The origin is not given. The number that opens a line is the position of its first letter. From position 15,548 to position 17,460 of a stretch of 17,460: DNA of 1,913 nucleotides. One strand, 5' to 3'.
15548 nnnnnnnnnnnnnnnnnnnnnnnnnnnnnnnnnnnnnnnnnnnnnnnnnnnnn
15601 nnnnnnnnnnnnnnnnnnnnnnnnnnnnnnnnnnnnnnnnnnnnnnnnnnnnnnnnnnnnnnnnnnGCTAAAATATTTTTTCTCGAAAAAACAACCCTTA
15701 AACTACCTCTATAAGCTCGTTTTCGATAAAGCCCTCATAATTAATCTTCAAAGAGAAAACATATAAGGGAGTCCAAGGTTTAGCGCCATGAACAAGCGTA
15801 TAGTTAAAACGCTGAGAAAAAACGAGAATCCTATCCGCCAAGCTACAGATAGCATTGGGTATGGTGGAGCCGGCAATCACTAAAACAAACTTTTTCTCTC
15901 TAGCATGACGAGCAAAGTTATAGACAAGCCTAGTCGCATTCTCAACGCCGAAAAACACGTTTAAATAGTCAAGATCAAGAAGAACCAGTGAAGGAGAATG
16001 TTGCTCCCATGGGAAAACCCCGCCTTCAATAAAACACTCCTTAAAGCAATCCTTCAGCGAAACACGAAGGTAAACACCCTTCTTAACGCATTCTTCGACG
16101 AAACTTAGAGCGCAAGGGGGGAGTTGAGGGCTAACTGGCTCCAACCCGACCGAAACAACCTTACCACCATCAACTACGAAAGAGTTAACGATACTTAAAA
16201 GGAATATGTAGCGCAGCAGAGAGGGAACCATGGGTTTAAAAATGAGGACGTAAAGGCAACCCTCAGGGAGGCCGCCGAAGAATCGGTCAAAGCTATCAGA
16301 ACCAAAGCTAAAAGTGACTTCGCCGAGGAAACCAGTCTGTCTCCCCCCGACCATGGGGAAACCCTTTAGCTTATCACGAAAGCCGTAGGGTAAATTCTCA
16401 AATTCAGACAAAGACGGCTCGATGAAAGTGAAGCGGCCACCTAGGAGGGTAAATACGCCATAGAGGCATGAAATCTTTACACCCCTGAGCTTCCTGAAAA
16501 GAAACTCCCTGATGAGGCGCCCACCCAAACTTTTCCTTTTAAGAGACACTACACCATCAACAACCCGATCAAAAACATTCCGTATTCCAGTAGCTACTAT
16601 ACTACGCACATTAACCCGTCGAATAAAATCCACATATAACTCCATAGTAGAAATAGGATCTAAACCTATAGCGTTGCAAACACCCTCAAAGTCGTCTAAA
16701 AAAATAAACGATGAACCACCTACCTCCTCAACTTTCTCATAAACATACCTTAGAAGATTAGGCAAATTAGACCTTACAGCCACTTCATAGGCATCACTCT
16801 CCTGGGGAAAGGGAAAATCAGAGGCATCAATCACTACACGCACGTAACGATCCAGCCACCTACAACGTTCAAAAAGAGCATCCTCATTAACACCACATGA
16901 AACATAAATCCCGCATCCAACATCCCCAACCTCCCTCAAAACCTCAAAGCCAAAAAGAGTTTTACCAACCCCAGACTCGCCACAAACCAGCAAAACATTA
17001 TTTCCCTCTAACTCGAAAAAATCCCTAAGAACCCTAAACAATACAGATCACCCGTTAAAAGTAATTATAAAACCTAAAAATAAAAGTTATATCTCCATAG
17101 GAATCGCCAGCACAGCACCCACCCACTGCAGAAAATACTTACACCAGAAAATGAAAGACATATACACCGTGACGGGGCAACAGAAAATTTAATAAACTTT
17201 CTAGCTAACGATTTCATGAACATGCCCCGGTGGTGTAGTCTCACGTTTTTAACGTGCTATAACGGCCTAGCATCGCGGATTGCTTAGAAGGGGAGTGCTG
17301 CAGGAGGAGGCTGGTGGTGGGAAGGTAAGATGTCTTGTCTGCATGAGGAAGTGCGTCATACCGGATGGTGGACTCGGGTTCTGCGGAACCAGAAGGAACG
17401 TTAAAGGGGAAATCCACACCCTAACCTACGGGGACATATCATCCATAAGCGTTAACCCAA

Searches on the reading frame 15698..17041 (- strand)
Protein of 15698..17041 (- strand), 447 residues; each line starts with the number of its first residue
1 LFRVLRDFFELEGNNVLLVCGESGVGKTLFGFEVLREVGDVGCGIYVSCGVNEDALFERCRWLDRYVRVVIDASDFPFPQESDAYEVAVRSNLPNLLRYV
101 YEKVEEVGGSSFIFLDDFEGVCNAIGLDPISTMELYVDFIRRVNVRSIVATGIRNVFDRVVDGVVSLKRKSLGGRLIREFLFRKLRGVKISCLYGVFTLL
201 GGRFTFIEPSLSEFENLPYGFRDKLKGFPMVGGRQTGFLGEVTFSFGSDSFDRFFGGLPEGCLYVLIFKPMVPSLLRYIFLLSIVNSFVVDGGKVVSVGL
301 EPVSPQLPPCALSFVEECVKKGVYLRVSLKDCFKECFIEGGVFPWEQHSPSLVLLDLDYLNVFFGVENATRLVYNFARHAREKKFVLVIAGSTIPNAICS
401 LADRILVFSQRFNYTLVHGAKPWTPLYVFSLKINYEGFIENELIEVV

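Call 19: search_protein_families(library=pfam, proteins=[window:15698-17041:-], max_evalue=0.01)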
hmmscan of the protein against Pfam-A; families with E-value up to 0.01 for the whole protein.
window:15698-17041:- (447 aa): 3 families
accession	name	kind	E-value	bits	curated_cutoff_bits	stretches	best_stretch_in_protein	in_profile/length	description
PF07088.17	GvpD_P-loop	-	8.9e-08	32.7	24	1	5-179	1-185/189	GvpD gas vesicle protein, P-loop domain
PF06745.19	ATPase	-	1.6e-07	31.4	26.6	1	14-191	19-211/231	KaiC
PF13191.12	AAA_16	-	0.0081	17.1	32.6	0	12-119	21-142/167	AAA ATPase domain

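Call 45: search_protein_families(library=ncbifam, proteins=[window:15698-17041:-], max_evalue=0.001)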
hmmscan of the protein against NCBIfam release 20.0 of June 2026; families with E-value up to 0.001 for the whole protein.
window:15698-17041:- (447 aa): 0 families

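Call 55: find_encoding_contigs(protein=window:15698-17041:-, flank=6000, max_places=10)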
Protein window:15698-17041:- (447 aa): 10 contigs read that carry it; 9 places shown.
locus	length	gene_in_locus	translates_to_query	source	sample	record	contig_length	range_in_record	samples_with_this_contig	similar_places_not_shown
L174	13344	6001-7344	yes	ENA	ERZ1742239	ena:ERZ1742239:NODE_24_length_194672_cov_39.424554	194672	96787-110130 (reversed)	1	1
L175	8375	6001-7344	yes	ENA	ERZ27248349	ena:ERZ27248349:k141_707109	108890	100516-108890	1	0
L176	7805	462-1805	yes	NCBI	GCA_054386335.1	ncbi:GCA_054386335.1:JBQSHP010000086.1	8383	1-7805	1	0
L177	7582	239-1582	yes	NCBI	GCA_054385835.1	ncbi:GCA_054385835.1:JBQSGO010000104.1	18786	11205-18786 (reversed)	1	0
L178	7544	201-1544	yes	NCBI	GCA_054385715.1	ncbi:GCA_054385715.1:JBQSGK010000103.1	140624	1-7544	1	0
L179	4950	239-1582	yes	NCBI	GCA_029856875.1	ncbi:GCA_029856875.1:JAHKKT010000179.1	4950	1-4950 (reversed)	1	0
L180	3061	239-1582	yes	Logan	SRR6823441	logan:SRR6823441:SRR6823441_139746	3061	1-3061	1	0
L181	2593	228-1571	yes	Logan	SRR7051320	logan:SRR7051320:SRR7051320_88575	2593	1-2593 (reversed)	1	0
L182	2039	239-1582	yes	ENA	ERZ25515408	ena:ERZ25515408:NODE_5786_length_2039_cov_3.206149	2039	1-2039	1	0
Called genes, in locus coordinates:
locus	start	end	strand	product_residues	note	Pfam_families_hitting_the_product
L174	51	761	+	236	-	PF25087:GMPPB_C (faint), PF00132:Hexapep (weak), PF25084:LbH_EIF2B (weak), PF00132:Hexapep, PF14602:Hexapep_2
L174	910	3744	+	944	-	PF00133:tRNA-synt_1, PF09334:tRNA-synt_1g, PF13603:tRNA-synt_1_2 (weak), PF01406:tRNA-synt_1e (weak), PF09334:tRNA-synt_1g, PF08264:Anticodon_1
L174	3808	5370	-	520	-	PF18490:tRNA_bind_4, PF00587:tRNA-synt_2b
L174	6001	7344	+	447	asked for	PF06745:ATPase (weak), PF07088:GvpD_P-loop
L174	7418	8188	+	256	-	PF13240:Zn_Ribbon_1 (weak)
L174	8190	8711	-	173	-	PF22175:Ogg-HhH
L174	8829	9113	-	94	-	PF00276:Ribosomal_L23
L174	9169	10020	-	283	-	PF02598:Methyltrn_RNA_3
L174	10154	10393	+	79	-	-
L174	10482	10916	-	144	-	PF01423:LSM (weak), PF14894:Lsm_C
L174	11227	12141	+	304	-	PF02775:TPP_enzyme_C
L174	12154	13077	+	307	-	PF01558:POR, PF00037:Fer4 (weak), PF12797:Fer4_2 (faint), PF12837:Fer4_6 (faint), PF12838:Fer4_7, PF13237:Fer4_10 (faint), PF14697:Fer4_21, PF00037:Fer4 (weak)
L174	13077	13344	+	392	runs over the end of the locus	PF01855:POR_N, PF02780:Transketolase_C (weak), PF17147:PFOR_II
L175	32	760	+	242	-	PF00132:Hexapep (weak), PF25084:LbH_EIF2B (weak), PF25087:GMPPB_C (weak), PF00132:Hexapep, PF14602:Hexapep_2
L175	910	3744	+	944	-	PF00133:tRNA-synt_1, PF09334:tRNA-synt_1g, PF13603:tRNA-synt_1_2 (weak), PF01406:tRNA-synt_1e (weak), PF09334:tRNA-synt_1g, PF08264:Anticodon_1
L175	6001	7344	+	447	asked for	PF06745:ATPase (weak), PF07088:GvpD_P-loop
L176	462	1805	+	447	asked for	PF06745:ATPase (weak), PF07088:GvpD_P-loop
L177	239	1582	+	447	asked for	PF06745:ATPase (weak), PF07088:GvpD_P-loop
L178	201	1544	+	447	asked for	PF06745:ATPase (weak), PF07088:GvpD_P-loop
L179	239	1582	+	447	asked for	PF06745:ATPase (weak), PF07088:GvpD_P-loop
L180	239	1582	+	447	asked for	PF06745:ATPase (weak), PF07088:GvpD_P-loop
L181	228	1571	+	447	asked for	PF06745:ATPase (weak), PF07088:GvpD_P-loop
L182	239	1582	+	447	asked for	PF06745:ATPase (weak), PF07088:GvpD_P-loop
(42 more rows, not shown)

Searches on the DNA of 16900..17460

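Call 5: search_rna_families(source=window, start=16900, end=17460, threshold=evalue, max_evalue=10, show_alignments=3)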
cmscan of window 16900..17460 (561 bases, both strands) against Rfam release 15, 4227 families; matches with E-value up to 10: 0.
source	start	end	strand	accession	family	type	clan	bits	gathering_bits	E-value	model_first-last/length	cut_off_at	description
